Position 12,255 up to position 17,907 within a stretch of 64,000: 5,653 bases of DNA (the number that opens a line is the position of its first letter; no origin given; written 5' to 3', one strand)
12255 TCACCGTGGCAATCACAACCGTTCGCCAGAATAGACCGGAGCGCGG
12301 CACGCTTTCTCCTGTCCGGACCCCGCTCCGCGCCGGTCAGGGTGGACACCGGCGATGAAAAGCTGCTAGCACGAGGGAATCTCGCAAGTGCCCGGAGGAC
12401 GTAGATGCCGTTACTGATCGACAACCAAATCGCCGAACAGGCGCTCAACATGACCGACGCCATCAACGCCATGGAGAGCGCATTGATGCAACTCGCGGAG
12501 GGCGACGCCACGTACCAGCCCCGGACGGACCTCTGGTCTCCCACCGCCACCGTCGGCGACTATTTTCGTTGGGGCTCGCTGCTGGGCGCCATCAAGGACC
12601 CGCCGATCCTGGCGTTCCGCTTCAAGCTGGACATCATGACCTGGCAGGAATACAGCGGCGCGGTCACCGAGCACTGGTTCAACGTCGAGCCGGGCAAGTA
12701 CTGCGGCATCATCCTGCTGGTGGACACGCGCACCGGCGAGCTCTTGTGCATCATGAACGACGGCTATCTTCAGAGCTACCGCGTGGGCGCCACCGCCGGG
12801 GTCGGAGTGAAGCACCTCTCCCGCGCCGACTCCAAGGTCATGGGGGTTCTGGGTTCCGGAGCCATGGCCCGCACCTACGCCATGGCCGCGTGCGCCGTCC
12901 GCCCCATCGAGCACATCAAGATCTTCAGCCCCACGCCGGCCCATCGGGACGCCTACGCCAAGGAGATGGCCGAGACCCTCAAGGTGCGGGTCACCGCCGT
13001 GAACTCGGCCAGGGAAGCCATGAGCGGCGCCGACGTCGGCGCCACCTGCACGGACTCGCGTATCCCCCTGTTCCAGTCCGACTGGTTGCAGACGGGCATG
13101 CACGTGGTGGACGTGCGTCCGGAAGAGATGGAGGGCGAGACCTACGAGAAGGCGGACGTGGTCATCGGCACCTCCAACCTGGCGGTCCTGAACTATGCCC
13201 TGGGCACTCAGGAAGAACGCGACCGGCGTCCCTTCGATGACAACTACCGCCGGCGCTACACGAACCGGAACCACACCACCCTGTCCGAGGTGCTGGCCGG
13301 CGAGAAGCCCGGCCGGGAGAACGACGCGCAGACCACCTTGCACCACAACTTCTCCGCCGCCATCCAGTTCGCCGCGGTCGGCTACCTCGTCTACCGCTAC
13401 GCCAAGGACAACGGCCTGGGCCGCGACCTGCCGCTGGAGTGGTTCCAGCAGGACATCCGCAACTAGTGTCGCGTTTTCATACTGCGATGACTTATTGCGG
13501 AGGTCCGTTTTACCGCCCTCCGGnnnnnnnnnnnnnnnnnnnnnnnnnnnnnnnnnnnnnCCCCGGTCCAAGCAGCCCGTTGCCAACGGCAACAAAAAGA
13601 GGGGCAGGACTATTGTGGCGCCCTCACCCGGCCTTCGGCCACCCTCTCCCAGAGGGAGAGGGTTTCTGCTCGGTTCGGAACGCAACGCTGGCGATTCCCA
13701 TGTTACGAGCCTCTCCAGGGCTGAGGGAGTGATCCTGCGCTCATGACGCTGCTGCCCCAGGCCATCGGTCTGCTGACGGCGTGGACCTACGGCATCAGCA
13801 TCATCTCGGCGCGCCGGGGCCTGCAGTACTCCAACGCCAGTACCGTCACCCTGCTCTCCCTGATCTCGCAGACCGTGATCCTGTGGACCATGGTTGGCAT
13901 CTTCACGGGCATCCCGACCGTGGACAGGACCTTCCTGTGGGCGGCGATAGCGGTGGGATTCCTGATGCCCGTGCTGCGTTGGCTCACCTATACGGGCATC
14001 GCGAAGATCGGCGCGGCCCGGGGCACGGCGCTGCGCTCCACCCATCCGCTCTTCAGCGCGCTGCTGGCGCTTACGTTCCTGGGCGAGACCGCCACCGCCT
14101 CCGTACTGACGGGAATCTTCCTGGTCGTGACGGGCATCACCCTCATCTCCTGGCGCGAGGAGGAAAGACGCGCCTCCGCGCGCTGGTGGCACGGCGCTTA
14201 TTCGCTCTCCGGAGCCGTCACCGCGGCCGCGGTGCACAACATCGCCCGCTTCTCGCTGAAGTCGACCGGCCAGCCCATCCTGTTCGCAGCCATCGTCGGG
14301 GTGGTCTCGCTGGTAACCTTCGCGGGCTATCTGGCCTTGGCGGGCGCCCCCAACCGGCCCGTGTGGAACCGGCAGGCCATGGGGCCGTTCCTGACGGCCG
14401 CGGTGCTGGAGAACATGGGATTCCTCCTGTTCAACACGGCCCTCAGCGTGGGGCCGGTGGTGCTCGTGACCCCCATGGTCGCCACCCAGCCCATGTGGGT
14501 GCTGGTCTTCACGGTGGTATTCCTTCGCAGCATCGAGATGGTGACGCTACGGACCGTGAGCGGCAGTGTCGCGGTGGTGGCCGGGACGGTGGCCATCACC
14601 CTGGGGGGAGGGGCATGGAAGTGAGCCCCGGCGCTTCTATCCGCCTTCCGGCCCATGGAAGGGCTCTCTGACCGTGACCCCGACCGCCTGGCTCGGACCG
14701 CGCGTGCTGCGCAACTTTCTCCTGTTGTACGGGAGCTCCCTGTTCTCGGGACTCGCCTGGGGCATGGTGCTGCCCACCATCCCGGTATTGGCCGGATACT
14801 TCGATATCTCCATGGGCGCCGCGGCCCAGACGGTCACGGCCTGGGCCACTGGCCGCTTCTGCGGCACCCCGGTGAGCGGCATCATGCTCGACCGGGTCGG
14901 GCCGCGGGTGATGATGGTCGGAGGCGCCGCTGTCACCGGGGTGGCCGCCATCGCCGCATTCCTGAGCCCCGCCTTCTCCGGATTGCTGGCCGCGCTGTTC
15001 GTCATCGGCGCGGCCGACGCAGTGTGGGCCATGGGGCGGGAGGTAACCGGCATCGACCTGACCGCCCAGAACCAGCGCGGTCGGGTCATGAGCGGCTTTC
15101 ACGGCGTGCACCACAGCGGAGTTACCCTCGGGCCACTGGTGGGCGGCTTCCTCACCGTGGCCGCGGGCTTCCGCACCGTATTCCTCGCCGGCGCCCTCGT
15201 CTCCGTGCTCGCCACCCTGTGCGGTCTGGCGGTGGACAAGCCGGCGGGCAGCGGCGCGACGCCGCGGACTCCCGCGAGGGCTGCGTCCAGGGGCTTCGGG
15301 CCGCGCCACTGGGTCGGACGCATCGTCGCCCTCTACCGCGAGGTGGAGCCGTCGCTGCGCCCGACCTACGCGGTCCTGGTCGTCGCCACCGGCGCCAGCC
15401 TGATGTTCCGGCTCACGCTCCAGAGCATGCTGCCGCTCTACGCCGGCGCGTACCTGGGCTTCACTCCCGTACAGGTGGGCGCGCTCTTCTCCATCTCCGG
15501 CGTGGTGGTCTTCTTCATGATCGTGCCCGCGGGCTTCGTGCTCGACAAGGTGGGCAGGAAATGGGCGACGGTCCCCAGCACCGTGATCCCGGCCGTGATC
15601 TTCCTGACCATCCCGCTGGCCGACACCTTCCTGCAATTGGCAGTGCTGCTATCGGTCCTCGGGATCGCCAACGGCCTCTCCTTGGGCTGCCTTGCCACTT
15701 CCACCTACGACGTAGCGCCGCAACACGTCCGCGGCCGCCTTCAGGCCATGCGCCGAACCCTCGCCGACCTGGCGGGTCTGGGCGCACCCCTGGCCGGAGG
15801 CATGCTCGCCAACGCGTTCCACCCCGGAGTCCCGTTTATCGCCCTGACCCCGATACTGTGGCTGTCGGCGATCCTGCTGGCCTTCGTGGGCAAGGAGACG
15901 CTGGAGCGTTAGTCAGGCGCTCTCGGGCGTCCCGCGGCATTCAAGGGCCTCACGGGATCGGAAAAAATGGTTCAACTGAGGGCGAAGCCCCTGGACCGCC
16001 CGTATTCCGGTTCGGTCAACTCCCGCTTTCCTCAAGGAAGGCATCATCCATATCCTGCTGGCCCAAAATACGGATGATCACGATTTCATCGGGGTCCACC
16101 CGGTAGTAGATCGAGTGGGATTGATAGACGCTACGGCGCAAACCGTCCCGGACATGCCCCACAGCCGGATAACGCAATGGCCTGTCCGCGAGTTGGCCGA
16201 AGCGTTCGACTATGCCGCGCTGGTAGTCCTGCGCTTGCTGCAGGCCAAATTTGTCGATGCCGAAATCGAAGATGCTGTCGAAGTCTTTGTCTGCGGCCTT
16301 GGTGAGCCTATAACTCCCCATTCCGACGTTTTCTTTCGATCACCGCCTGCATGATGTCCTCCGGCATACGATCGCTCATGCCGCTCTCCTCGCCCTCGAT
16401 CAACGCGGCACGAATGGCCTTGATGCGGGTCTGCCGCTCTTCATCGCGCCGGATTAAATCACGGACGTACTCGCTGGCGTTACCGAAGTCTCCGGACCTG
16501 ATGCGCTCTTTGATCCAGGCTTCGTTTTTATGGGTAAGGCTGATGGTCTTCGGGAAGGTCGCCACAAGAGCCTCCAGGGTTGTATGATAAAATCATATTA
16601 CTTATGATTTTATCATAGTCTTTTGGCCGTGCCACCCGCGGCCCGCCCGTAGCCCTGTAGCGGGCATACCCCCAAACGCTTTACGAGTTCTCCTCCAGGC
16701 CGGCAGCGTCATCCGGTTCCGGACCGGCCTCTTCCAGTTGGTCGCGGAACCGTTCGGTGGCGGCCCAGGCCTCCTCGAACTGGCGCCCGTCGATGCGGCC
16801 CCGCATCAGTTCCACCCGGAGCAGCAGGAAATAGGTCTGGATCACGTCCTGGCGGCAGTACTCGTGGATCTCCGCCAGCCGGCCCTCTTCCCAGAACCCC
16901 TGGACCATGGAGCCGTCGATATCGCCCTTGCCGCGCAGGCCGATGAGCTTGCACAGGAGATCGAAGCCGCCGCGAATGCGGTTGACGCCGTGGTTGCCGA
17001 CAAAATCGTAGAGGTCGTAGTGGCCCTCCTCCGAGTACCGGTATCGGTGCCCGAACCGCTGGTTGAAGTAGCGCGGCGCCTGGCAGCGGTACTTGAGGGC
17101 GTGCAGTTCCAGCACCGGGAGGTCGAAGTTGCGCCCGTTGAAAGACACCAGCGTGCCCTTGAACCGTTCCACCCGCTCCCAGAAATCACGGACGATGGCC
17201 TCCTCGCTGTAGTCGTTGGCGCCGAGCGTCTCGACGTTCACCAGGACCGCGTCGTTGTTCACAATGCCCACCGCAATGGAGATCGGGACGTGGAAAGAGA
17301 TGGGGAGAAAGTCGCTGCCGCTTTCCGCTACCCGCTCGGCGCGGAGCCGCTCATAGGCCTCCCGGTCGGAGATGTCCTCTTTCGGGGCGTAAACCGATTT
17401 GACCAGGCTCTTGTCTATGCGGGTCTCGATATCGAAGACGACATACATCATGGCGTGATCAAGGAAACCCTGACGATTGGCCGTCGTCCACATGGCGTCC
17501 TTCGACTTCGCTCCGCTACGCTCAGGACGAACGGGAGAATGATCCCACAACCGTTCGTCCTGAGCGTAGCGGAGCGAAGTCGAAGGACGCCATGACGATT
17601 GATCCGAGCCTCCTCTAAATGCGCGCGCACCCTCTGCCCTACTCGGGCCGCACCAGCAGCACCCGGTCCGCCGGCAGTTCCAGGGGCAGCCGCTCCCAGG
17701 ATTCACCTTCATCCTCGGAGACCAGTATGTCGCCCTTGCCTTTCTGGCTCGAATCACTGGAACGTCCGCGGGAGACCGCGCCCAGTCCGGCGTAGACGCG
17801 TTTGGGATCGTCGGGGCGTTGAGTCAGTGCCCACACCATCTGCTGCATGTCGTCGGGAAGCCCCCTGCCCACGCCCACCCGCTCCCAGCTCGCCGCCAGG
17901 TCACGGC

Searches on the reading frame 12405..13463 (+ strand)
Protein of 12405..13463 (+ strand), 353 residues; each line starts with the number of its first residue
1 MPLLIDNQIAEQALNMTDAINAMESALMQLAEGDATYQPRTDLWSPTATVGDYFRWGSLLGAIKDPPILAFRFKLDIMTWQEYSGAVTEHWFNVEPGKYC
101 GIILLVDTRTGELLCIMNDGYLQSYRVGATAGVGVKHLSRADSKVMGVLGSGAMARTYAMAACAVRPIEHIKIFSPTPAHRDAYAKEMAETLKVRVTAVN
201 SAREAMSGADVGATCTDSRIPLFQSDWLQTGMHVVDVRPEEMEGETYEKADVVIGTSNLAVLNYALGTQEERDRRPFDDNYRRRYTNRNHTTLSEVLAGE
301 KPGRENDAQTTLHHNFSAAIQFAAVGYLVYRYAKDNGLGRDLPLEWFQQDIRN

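Call 19: search_protein_families(library=pfam, proteins=[window:12405-13463:+], max_evalue=0.00001)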
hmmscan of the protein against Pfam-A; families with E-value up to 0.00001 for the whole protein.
window:12405-13463:+ (353 aa): 1 family
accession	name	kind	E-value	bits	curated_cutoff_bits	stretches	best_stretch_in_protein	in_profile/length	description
PF02423.21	OCD_Mu_crystall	-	6.8e-42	144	24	1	102-335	88-312/314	Ornithine cyclodeaminase/mu-crystallin family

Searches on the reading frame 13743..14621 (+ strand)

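Call 19: search_protein_families(library=pfam, proteins=[window:13743-14621:+], max_evalue=0.00001)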
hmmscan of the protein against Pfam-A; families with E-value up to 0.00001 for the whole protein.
window:13743-14621:+ (293 aa): 2 families
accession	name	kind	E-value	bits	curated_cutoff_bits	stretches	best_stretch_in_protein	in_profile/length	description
PF00892.27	EamA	-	3.1e-20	73.3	28.2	2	9-136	7-134/135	EamA-like transporter family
PF03151.22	TPT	-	8.8e-09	35.6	30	1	33-139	32-139/291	Triose-phosphate Transporter family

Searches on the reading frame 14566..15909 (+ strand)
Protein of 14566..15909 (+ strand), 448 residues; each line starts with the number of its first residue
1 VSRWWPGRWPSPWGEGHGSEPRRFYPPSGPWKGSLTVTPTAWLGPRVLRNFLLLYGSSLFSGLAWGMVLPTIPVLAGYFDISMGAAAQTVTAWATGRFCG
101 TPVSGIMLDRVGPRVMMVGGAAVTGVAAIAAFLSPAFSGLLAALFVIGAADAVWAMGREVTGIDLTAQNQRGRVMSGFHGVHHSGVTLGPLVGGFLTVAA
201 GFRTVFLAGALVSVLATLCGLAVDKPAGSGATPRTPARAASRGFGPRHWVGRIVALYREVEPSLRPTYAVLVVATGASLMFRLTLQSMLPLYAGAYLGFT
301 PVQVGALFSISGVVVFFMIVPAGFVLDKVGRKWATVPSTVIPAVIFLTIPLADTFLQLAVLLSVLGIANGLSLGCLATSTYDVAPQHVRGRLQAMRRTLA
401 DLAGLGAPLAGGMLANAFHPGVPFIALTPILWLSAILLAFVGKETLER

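Call 19: search_protein_families(library=pfam, proteins=[window:14566-15909:+], max_evalue=0.00001)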
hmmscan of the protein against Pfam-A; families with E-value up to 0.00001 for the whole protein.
window:14566-15909:+ (448 aa): 1 family
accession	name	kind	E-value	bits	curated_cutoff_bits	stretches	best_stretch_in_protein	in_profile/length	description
PF07690.21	MFS_1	-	2.3e-39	135.7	33.4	2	56-236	3-187/347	Major Facilitator Superfamily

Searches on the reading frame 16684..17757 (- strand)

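Call 19: search_protein_families(library=pfam, proteins=[window:16684-17757:-], max_evalue=0.00001)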
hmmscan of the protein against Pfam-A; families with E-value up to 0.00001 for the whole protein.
window:16684-17757:- (358 aa): 2 families
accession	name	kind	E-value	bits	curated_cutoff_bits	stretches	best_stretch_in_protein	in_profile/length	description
PF10108.15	DNA_pol_B_exo2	-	1.6e-51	175.5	24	1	148-337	1-195/213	Predicted 3'-5' exonuclease related to the exonuclease domain of PolB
PF13482.12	RNase_H_2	-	2.8e-09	37.6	22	1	163-311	22-160/165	RNase_H superfamily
